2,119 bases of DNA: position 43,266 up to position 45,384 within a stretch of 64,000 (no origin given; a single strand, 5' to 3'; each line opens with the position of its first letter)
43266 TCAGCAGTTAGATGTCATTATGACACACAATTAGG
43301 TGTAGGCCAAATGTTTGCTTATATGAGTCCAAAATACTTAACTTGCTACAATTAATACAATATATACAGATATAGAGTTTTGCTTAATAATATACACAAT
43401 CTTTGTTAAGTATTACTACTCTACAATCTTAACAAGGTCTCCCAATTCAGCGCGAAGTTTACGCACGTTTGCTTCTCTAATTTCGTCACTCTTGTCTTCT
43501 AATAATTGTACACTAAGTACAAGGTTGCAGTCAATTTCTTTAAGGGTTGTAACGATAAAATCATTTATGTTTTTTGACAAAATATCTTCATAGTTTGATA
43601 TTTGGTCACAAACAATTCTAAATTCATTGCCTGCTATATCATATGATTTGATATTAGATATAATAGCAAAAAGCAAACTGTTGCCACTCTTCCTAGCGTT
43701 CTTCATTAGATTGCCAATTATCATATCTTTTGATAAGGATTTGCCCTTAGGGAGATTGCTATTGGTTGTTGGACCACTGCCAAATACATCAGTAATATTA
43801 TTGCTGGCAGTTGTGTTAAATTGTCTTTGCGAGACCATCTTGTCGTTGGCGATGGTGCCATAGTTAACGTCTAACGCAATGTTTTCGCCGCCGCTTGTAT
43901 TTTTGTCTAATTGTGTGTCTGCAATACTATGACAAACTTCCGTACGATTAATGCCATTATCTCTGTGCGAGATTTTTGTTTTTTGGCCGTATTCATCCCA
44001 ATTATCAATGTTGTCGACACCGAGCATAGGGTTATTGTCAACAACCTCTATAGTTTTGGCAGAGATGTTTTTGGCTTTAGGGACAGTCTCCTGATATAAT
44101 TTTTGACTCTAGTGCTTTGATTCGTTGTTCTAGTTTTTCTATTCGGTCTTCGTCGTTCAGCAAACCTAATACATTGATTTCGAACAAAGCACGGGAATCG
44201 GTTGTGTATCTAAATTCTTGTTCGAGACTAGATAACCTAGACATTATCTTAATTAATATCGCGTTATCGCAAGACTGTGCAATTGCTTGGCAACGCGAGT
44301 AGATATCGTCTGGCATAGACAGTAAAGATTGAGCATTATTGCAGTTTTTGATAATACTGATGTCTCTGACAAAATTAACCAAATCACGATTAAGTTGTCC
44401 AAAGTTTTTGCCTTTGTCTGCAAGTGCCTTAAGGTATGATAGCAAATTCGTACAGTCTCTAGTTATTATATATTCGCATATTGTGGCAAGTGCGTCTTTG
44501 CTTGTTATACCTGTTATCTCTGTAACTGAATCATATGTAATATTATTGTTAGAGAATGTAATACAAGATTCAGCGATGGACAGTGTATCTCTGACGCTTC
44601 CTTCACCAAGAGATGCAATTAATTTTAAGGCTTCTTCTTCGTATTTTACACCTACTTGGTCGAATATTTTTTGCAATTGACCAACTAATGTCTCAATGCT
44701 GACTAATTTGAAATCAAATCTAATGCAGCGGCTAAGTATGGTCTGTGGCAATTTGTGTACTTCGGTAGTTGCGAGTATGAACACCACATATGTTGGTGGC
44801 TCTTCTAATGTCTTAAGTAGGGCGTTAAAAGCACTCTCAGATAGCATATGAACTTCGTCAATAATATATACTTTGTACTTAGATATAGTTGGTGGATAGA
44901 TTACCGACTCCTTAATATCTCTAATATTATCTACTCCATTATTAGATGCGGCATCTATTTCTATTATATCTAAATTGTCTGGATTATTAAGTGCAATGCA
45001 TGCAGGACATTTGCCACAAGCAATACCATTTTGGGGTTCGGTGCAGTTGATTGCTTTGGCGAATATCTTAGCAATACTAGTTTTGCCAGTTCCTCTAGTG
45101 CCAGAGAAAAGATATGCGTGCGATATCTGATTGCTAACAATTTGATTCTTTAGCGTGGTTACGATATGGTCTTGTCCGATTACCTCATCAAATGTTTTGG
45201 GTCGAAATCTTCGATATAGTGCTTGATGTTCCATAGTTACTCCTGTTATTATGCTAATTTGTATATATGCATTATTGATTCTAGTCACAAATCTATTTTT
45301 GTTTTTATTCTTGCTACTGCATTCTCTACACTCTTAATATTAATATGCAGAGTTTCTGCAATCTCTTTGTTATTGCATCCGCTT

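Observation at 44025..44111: dnaX is split; the junction looks like a prfB-type programmed +1 frameshift site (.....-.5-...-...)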

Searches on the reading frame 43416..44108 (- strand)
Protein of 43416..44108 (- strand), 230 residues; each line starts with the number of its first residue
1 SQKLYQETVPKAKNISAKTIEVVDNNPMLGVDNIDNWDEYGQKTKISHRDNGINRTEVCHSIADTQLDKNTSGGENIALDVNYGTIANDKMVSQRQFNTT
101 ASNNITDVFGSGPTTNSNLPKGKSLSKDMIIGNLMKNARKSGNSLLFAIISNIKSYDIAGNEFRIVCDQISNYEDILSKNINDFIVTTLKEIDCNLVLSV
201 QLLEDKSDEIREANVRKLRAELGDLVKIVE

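Call 6: search_protein_families(library=pfam, proteins=[window:43416-44108:-], max_evalue=1)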
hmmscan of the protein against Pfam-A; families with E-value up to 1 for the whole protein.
window:43416-44108:- (230 aa): 1 family
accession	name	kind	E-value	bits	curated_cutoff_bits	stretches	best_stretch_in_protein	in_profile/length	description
PF06248.19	Zw10_N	-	0.14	13.2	26.3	1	167-215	30-78/93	Centromere/kinetochore Zw10 N-terminal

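Call 7: find_homologous_proteins(query=window:43419-44078:-)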
Query window:43419-44078:- (220 aa): 1 proteins with E <= 0.001 among 221 candidates.
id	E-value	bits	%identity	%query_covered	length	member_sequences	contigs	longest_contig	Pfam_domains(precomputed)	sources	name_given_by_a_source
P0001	3.7e-125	433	100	92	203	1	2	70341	-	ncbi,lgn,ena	-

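Call 8: find_encoding_contigs(protein=P0001, flank=3000, max_places=10)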
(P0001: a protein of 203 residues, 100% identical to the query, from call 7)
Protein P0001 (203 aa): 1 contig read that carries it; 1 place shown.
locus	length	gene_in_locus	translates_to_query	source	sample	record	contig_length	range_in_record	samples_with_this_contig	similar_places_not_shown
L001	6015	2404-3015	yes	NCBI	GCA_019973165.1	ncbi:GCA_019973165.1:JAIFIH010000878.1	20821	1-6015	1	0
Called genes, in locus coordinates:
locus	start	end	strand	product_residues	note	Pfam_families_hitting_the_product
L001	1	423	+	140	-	?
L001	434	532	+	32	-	-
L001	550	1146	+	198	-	PF04542:Sigma70_r2 (weak), PF08281:Sigma70_r4_2 (faint), PF00196:GerE (weak)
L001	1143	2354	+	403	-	PF05496:RuvB_N (faint), PF13177:DNA_pol3_delta2, PF00004:AAA, PF22608:DNAX_ATPase_lid, PF12169:DNA_pol3_gamma3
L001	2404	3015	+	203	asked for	-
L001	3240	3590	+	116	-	PF02575:YbaB_DNA_bd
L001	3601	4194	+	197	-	PF21176:RecR_HhH, PF02132:RecR_ZnF (weak), PF01751:Toprim, PF13662:Toprim_4, PF21175:RecR_C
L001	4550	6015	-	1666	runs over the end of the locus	-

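Call 17: find_related_loci(query=A1, collection=genome_contigs, flank=3000)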
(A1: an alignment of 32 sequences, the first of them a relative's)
Query A1 (385 aa) in genome_contigs; peptide patterns used: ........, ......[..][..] (x = any residue, [..] = any of these).
600 stretches matched a pattern (row limit reached: there are more); 597 encode a relative of the query (tblastn E <= 1e-3); the best 80 are kept; 80 distinct loci.
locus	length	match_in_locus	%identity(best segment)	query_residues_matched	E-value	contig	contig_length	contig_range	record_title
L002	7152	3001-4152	70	1-385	4e-178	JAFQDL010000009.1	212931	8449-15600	MAG: Clostridia bacterium isolate RGIG1719 Goat_Cecum-2__c595834, whole genome shotgun sequence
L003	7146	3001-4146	56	1-385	3e-137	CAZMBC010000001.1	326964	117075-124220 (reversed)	MAG TPA_asm: uncultured Christensenella sp. isolate binchicken_co370_262 genome assembly, contig: NODE_14_length_326964_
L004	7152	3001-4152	49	1-382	4e-130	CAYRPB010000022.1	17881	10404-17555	MAG TPA_asm: uncultured Clostridia bacterium isolate SRP225648_co1_661 genome assembly, contig: NODE_7722_length_17881_c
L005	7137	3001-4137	51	1-376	2e-129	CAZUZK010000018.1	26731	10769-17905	MAG TPA_asm: uncultured Bacteroides sp. isolate SRP225648_co1_487 genome assembly, contig: NODE_3917_length_26731_cov_43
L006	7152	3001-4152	52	1-382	3e-129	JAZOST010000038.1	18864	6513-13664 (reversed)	MAG: Christensenellaceae bacterium isolate T1900045543_YK20190237.MAGScoT_cleanbin_000006 SGB_7829_k141_2901947, whole g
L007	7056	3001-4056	54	5-356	2e-128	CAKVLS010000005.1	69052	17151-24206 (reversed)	MAG: uncultured Clostridia bacterium isolate REFINED_METABAT215_TOP10_CONTIGS_1500_ASSEMBLY_K77_MERGED__Hadza_MoBio_hadz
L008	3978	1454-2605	50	1-382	1e-130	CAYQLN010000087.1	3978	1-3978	MAG TPA_asm: uncultured Christensenella sp. isolate SRP225648_co1_903 genome assembly, contig: NODE_58050_length_3978_co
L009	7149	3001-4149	52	2-382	9e-127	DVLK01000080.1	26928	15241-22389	MAG TPA_asm: Candidatus Caccovivens faecavium isolate ChiW6-1002 ChiW6__C94878_L26928_SRR5512644, whole genome shotgun s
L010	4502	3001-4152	51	1-382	2e-126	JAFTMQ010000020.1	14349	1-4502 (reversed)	MAG: Clostridia bacterium isolate RGIG3957 Roe_deer_Cecum-3__c64159, whole genome shotgun sequence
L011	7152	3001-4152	49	1-382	3e-126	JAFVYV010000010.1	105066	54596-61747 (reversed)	MAG: Clostridia bacterium isolate RGIG5519 Sheep_Colon.Co__c1423260, whole genome shotgun sequence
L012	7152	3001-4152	49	1-382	6e-124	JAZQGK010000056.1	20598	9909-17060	MAG: Candidatus Scatosoma sp. isolate T1900044630_TS20190096.MAGScoT_cleanbin_000047 SGB_1027_k141_1643731, whole genome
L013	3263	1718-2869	49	1-382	1e-127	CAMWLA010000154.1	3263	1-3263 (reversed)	MAG TPA_asm: uncultured Clostridia bacterium isolate SRR14411335_bin.3_metawrap_v1.3_MAG genome assembly, contig: NODE.3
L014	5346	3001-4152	52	1-382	5e-123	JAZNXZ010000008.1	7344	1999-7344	MAG: Candidatus Scatosoma sp. isolate T1900044777_TS20190243.MAGScoT_cleanbin_000075 SGB_2503_k141_1338621, whole genome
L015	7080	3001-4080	53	3-362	5e-123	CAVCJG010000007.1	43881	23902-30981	Eggerthellaceae bacterium isolate H07603-L1_cleanbin_000033 genome assembly, contig: Spades_H07603-L1_contig_499, whole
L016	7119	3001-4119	49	3-372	1e-122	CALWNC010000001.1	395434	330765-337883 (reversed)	MAG: uncultured Clostridia bacterium isolate BRZ_CS__bin43 genome assembly, contig: BRZ_CS__NODE_22_length_395434_cov_13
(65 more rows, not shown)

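Call 20: search_protein_representatives(protein=window:43419-44078:-)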
Query: 220 residues. Proteins with E-value up to 0.001 (for the whole library): 10; up to 1e-10: 7; up to 1e-30: 1. The best 10 are listed.
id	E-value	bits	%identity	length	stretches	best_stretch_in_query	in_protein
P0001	1.2e-125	433.4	100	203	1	18-220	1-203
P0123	4.7e-19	85.4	42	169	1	92-218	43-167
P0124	3.3e-18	82.6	40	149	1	91-220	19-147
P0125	2.6e-17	79.7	47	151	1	107-220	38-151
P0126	3.2e-16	76.1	41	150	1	89-219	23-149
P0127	9.0e-16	74.7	38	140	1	109-220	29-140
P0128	1.0e-15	74.5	39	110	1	116-217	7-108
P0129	1.0e-08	51.7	48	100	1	101-163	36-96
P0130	6.3e-07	45.8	34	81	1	140-216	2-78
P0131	6.8e-05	39.2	41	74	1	150-218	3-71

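Call 66: search_protein_families(library=ncbifam, proteins=[window:43419-44078:-], max_evalue=0.01)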
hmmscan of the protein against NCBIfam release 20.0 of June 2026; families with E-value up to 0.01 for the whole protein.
window:43419-44078:- (220 aa): 0 families

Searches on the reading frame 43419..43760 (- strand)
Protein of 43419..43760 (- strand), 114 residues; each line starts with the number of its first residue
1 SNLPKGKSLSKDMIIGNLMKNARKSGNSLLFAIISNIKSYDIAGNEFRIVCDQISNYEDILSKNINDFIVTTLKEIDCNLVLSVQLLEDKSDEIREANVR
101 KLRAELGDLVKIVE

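Call 69: predict_structure(alignment_id=A5)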
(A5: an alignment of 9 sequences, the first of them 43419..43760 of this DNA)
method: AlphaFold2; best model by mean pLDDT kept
length: 114 residues; sequences in the alignment: 9
mean_pLDDT: 81.3   pTM: 0.64
mean pLDDT of the five models: 81.3, 80.9, 79.9, 79.8, 78.3
residues with pLDDT >= 90: 41; 70-90: 48; 50-70: 17; < 50: 8
segments of 3 or more residues with pLDDT < 50: 1-7
pLDDT, mean of each block of 10 residues (from residue 1): 50 91 91 90 89 87 93 90 80 69 73 60
secondary structure, 60 per line:
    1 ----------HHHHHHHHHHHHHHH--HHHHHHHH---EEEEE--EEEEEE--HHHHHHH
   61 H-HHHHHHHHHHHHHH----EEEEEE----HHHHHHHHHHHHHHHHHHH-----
elements in order: H11-25 H28-35 E39-43 E46-51 H54-61 H63-76 E81-86 H91-109

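Call 71: fold_search(model_id=the predicted structure, library=pdb)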
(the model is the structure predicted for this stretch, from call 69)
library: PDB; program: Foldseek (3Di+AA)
matches with E <= 10: 427; with E <= 0.001: 0
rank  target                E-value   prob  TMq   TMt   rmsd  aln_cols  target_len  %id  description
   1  3j80_D                6.3e-02  0.87  0.42  0.25  10.6       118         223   11  CryoEM structure of 40S-eIF1-eIF1A preinitiation complex (released 2014-11-05)
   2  5izh_A                8.1e-02  0.14  0.19  0.15  16.6       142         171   17  Lassa virus L protein cap-snatching endonuclease. apo form (released 2016-06-29)
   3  8rjx_MODEL_1_A        9.2e-02  0.77  0.35  0.26   5.8        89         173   12  Solution structure of osmoregulator OsmY from E. coli. (released 2024-07-03)
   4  2z51                  1.0e-01  0.69  0.39  0.31   8.1       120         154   18  Crystal structure of Arabidopsis CnfU involved in iron-sulfur cluster biosynthesis (released 2008-07-15)
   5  8a3v_C                1.1e-01  0.90  0.45  0.36   9.3       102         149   10  Crystal structure of the Vibrio cholerae replicative helicase (VcDnaB) in complex with its loader protein (VcDciA) (released 2023-02-15)
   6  4tps_D                1.3e-01  0.99  0.51  0.66   2.7        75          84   15  Sporulation Inhibitor of DNA Replication, SirA, in complex with Domain I of DnaA (released 2014-07-30)
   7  5fku_E                1.4e-01  0.66  0.42  0.40  13.5       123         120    9  cryo-EM structure of the E. coli replicative DNA polymerase complex in DNA free state (DNA polymerase III alpha, beta, (released 2015-11-25)
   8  4l2z_B                1.4e-01  0.66  0.35  0.14   6.7       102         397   17  Crystal structure of S-Adenosylmethionine synthetase from Sulfolobus solfataricus complexed with SAE and PPi (released 2013-06-19)
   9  3j6x_S3               1.4e-01  0.57  0.38  0.22  11.5       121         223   12  S. cerevisiae 80S ribosome bound with Taura syndrome virus (TSV) IRES, 5 degree rotation (Class II) (released 2014-06-11)
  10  4tps_B                1.5e-01  0.99  0.54  0.71   2.2        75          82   13  Sporulation Inhibitor of DNA Replication, SirA, in complex with Domain I of DnaA (released 2014-07-30)
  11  4hpv_A                1.5e-01  0.60  0.35  0.13   6.6       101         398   17  Crystal structure of S-Adenosylmethionine synthetase from Sulfolobus solfataricus (released 2012-11-14)
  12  7peg_A                1.5e-01  0.54  0.32  0.33  10.8        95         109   15  Structure of the sporulation/germination protein YhcN from Bacillus subtilis (released 2022-08-24)
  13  8a3v_D                1.6e-01  0.87  0.46  0.37  10.2       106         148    9  Crystal structure of the Vibrio cholerae replicative helicase (VcDnaB) in complex with its loader protein (VcDciA) (released 2023-02-15)
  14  9lrg                  1.6e-01  0.80  0.38  0.31   9.5        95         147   12  Crystal Structure of Thermus thermophilus KhpB/EloR (released 2025-07-23)
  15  2jmp_MODEL_1_A        1.6e-01  0.72  0.42  0.47   6.2        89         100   16  Structure for the N-terminus of chromosomal replication initiation protein dnaA from M. genitalium (released 2007-07-17)
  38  2aya_MODEL_1_A        3.9e-01  0.20  0.32  0.29  15.1       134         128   12  Solution Structure of the C-Terminal 14 kDa Domain of the tau subunit from Escherichia coli DNA Polymerase III (released 2006-11-14)
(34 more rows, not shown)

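Call 72: find_homologous_proteins(query=A3, max_evalue=0.00001)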
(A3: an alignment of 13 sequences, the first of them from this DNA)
Query A3 (13 sequences) (110 aa, profile of the alignment): 15 proteins with E <= 0.00001 among 1008 candidates.
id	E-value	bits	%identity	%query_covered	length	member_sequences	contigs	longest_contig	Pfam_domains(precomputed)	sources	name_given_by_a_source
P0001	4.2e-33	132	100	100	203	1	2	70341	-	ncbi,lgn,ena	-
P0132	4.7e-26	109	28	98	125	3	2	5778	-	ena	-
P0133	2.5e-23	100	-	-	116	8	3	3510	-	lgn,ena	-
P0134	8.6e-23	98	-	-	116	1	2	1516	-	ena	-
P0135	1.0e-18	85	29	53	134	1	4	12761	-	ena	-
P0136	1.3e-18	85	28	43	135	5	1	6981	-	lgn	-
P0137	1.2e-17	82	28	90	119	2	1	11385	-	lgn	-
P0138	2.2e-17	81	28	43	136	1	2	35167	-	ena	-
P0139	1.7e-16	78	28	35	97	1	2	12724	-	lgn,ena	-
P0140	2.1e-15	75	29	78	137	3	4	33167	-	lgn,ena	-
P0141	1.8e-14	72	28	16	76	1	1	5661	-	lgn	-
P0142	3.6e-14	71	-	-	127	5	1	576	-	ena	-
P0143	3.2e-13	68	23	76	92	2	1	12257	-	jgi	-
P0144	3.3e-13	68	-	-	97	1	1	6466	-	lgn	-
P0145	7.3e-13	66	-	-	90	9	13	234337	-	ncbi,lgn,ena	-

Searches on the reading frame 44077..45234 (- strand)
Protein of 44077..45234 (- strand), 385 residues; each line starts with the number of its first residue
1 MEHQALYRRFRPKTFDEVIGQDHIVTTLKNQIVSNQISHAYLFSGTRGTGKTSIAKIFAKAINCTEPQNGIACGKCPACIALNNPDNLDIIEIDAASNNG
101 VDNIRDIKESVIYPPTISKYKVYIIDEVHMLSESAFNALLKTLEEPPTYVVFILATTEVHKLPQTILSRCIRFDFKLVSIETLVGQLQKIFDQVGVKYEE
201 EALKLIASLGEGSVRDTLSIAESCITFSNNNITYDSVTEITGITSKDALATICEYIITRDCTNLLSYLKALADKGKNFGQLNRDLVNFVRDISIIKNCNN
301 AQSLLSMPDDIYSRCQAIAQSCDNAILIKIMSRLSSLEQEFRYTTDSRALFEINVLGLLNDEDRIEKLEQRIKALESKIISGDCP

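Call 6: search_protein_families(library=pfam, proteins=[window:44077-45234:-], max_evalue=1)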
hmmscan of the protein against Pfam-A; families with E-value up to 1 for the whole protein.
window:44077-45234:- (385 aa): 27 families (the best 25 are shown)
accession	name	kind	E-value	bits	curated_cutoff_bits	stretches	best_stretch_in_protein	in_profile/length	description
PF13177.12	DNA_pol3_delta2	-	1.8e-45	155.3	27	1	21-176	2-158/161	DNA polymerase III, delta subunit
PF00004.35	AAA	-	4.7e-12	46.9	21.2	1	42-174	2-124/131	ATPase family associated with various cellular activities (AAA)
PF12169.13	DNA_pol3_gamma3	-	4.3e-11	43.2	24.4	1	233-360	2-129/143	DNA polymerase III subunits gamma and tau domain III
PF22608.2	DNAX_ATPase_lid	-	5.5e-11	42.5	27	1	184-229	3-48/49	DNA polymerase III clamp loader subunit, ATPase lid domain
PF05496.18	RuvB_N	-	4.8e-07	30.1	27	1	11-64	2-59/159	Holliday junction DNA helicase RuvB P-loop domain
PF07728.20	AAA_5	-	2.7e-05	24.6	22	2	119-148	66-95/139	AAA domain (dynein-related subfamily)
PF13173.12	AAA_14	-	0.00017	22.1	27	1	40-155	4-97/129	AAA domain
PF06068.19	TIP49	-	0.00024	20.8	23.8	2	122-156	277-310/347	TIP49 P-loop domain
PF13401.12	AAA_22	-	0.0004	21.1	27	1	43-156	10-122/130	AAA domain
PF13604.12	AAA_30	-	0.0004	20.6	27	1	42-153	22-122/191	AAA domain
PF05970.20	PIF1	-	0.00069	19.7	25.9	1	22-144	7-127/223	PIF1-like helicase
PF04851.21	ResIII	-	0.0025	18.2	22.5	0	116-145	122-152/164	Type III restriction enzyme, res subunit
PF13191.12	AAA_16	-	0.0056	17.6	32.6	1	20-79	4-63/167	AAA ATPase domain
PF13245.12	AAA_19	-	0.0059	17.2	25.1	1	39-152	12-122/134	AAA domain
PF12775.13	AAA_7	-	0.0074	16.3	25.8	1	37-63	32-58/181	P-loop containing dynein motor region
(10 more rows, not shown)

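Call 9: list_cluster_members(proteins=[P0001, window:44080-45234:-])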
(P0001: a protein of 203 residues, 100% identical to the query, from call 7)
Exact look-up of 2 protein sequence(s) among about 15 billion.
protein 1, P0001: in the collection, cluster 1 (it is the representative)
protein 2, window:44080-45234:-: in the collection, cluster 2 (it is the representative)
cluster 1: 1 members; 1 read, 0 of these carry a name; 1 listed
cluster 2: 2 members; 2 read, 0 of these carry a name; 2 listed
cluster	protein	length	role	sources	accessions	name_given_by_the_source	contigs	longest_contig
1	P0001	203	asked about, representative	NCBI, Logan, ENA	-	-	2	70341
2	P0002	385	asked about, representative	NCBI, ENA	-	-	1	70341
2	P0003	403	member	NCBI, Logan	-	-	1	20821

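Call 66: search_protein_families(library=ncbifam, proteins=[window:44080-45234:-], max_evalue=0.01)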
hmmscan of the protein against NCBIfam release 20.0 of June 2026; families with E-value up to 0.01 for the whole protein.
window:44080-45234:- (385 aa): 81 families (the best 25 are shown)
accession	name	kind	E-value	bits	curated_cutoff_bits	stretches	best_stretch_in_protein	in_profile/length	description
NF004046.1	PRK05563.1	equivalog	5.8e-155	517.4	400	1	3-379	2-386/567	DNA polymerase III subunit gamma/tau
TIGR02397.1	dnaX_nterm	equivalog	3.6e-136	454.1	250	1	3-357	1-353/355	DNA polymerase III subunit gamma/tau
NF011512.0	PRK14950.1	equivalog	6.4e-124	415.2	593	1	1-356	1-356/585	DNA polymerase III subunits gamma and tau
NF011526.0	PRK14965.1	equivalog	9.8e-121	404.4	670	1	1-378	1-380/578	DNA polymerase III subunits gamma and tau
NF005173.0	PRK06647.1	equivalog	8.5e-115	384.7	623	1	5-381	5-381/568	DNA polymerase III subunits gamma and tau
NF011510.0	PRK14948.1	equivalog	1.3e-114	384.3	593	1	1-370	3-373/640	DNA polymerase III subunit gamma/tau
NF005942.0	PRK07994.1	equivalog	3.5e-110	369.9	613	1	1-359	1-356/655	DNA polymerase III subunit gamma/tau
NF011531.0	PRK14971.1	equivalog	3.3e-108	363.1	685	1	8-360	9-361/614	DNA polymerase III subunit gamma/tau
NF004549.0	PRK05896.1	equivalog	5.7e-108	362.3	578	1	1-313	1-313/642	DNA polymerase III subunits gamma and tau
NF006585.0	PRK09111.1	equivalog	4.5e-105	352.6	604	1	4-376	28-404/616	DNA polymerase III subunit gamma/tau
NF011514.0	PRK14953.1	equivalog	2.3e-104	350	536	1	1-359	1-354/488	DNA polymerase III subunits gamma and tau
NF004962.0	PRK06305.1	equivalog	8.1e-104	348.4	559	1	2-376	3-368/465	DNA polymerase III subunits gamma and tau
NF006280.0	PRK08451.1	equivalog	6.8e-101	338.6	572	1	4-275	2-273/535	DNA polymerase III subunit gamma/tau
NF011523.0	PRK14962.1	equivalog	1.7e-99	333.8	576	1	4-334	2-329/474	DNA polymerase III subunits gamma and tau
NF011522.0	PRK14961.1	equivalog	2.5e-96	322.7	562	1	1-360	1-359/363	DNA polymerase III subunits gamma and tau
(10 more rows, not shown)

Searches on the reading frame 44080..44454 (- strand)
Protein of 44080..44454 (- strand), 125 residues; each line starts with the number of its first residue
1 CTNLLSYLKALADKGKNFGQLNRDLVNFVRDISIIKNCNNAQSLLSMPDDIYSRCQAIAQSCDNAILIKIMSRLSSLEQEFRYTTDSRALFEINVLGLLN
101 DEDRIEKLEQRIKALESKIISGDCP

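Call 22: find_related_loci(query=A2, collection=metagenome_contigs, flank=2500)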
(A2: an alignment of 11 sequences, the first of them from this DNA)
Query A2 (125 aa) in metagenome_contigs; peptide patterns used: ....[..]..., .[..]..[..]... (x = any residue, [..] = any of these).
203 stretches matched a pattern, but none encodes a relative of the query by tblastn (E <= 1e-3).
